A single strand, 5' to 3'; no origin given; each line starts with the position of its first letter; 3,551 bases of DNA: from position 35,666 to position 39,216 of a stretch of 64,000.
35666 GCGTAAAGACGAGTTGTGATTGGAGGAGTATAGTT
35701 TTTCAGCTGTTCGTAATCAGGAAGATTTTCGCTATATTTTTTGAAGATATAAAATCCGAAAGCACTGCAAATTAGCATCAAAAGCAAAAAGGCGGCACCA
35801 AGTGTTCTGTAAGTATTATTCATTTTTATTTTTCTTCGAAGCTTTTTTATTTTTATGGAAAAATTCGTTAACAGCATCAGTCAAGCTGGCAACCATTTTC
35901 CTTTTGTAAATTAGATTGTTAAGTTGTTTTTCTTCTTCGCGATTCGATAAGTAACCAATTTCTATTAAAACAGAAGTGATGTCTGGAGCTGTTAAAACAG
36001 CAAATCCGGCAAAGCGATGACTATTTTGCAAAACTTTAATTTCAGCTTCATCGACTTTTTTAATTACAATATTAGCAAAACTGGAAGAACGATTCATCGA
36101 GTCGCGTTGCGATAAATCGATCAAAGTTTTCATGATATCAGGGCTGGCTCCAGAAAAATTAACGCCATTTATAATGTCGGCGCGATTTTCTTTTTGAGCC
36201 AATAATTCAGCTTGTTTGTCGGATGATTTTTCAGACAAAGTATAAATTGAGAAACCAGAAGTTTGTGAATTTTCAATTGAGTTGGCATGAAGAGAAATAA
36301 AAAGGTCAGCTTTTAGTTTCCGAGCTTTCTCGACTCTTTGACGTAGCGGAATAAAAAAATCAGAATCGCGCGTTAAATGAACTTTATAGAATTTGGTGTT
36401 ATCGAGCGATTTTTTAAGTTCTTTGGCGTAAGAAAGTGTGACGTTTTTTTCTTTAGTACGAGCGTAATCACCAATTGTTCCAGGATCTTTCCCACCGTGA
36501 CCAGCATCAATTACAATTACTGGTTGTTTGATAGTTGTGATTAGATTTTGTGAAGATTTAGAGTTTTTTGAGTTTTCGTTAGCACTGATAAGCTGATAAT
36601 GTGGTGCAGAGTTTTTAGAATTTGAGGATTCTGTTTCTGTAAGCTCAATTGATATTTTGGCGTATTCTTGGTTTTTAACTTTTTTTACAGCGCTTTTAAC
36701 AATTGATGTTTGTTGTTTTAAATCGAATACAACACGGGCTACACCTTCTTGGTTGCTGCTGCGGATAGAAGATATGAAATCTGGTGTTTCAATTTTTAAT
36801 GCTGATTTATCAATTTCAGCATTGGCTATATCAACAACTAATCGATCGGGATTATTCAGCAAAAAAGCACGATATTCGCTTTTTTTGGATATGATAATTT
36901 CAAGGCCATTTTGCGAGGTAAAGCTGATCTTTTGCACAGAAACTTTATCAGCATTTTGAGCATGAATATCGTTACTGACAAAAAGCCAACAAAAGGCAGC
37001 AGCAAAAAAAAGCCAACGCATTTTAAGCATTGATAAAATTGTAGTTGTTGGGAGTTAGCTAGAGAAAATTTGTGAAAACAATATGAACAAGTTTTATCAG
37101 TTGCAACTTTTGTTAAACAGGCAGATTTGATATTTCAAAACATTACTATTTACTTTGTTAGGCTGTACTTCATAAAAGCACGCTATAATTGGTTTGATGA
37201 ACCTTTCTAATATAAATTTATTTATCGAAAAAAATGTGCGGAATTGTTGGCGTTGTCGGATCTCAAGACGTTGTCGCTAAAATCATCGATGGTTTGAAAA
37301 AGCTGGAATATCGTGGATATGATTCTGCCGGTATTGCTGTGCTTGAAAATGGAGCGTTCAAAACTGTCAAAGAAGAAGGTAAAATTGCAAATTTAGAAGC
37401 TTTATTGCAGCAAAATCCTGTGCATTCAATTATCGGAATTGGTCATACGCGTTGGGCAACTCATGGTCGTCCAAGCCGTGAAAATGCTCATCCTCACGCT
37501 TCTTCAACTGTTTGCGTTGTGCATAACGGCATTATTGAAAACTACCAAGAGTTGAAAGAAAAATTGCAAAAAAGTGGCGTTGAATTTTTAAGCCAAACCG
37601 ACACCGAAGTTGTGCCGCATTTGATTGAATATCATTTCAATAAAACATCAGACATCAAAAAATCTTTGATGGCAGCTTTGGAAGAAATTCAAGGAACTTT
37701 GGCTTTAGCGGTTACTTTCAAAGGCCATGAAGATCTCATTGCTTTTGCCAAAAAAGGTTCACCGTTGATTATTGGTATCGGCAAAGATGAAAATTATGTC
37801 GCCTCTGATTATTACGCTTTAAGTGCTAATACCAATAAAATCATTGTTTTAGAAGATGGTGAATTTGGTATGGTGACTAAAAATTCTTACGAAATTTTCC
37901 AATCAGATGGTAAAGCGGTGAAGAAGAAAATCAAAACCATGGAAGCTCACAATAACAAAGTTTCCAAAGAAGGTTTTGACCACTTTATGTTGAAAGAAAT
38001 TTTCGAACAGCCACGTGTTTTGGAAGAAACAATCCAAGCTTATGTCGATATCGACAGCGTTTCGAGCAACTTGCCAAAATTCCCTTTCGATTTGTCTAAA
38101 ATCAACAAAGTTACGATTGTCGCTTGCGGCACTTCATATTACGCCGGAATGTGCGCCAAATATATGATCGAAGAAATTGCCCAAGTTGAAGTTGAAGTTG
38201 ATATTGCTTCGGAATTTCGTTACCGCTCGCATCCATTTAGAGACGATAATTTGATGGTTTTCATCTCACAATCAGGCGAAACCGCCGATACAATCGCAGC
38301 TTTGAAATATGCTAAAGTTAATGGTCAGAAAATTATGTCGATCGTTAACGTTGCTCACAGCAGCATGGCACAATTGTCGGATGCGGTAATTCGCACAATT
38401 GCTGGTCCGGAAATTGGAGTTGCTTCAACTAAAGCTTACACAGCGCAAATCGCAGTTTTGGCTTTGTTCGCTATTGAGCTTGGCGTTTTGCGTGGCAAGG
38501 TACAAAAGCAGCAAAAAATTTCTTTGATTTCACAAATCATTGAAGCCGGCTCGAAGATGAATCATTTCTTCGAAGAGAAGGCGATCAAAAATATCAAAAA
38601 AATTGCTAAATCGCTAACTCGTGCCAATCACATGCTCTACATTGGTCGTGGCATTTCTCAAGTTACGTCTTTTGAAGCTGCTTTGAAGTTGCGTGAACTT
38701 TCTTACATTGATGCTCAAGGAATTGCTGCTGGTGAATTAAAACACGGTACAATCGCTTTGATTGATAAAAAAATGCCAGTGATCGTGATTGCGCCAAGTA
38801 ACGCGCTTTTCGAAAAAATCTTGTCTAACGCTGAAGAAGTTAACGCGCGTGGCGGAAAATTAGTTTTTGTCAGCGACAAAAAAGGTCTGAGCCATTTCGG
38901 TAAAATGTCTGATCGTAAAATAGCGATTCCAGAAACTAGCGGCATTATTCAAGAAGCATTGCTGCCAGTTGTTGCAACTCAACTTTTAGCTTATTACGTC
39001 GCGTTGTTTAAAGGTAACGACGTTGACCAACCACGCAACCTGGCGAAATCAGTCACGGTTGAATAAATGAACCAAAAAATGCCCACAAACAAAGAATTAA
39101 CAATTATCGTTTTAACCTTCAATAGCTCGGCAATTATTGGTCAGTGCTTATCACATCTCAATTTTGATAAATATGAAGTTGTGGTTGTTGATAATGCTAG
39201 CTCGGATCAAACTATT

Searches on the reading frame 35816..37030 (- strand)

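Call 68: search_protein_families(library=pfam, proteins=[window:35816-37030:-], max_evalue=1e-10)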
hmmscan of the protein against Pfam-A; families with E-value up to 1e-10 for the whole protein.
window:35816-37030:- (404 aa): 2 families
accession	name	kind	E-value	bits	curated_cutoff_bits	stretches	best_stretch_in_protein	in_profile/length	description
PF01520.23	Amidase_3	-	6.2e-45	153.8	27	1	172-388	1-173/174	N-acetylmuramoyl-L-alanine amidase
PF11741.13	AMIN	-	4.8e-12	46.3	20.5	1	40-116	8-90/101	AMIN domain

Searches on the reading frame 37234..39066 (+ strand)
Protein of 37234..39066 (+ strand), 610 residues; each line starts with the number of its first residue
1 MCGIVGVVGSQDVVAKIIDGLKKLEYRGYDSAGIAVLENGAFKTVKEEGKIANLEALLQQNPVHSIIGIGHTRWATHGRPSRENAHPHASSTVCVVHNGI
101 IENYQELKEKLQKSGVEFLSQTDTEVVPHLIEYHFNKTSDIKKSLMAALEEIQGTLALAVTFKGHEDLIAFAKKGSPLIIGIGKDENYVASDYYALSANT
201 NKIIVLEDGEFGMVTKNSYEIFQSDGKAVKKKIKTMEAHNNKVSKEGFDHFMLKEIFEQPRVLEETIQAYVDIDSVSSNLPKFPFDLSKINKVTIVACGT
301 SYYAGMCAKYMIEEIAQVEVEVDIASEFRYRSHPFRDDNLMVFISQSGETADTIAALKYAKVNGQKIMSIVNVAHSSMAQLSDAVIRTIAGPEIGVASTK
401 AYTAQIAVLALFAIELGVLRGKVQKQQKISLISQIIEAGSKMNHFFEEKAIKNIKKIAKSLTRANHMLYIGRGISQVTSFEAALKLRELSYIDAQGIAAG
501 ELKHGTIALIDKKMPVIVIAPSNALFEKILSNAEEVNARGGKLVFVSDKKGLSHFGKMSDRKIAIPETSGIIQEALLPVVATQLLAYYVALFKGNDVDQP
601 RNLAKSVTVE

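Call 68: search_protein_families(library=pfam, proteins=[window:37234-39066:+], max_evalue=1e-10)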
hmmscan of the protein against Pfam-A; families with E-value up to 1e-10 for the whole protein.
window:37234-39066:+ (610 aa): 3 families
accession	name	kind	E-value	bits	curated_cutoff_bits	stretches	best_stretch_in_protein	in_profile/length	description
PF01380.27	SIS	-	1.6e-50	170.7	25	2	287-414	2-130/131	SIS domain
PF13522.11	GATase_6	-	4.5e-17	62.7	27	1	67-191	12-129/130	Glutamine amidotransferase domain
PF13537.11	GATase_7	-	1.3e-13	51.5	25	1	87-197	15-122/123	Glutamine amidotransferase domain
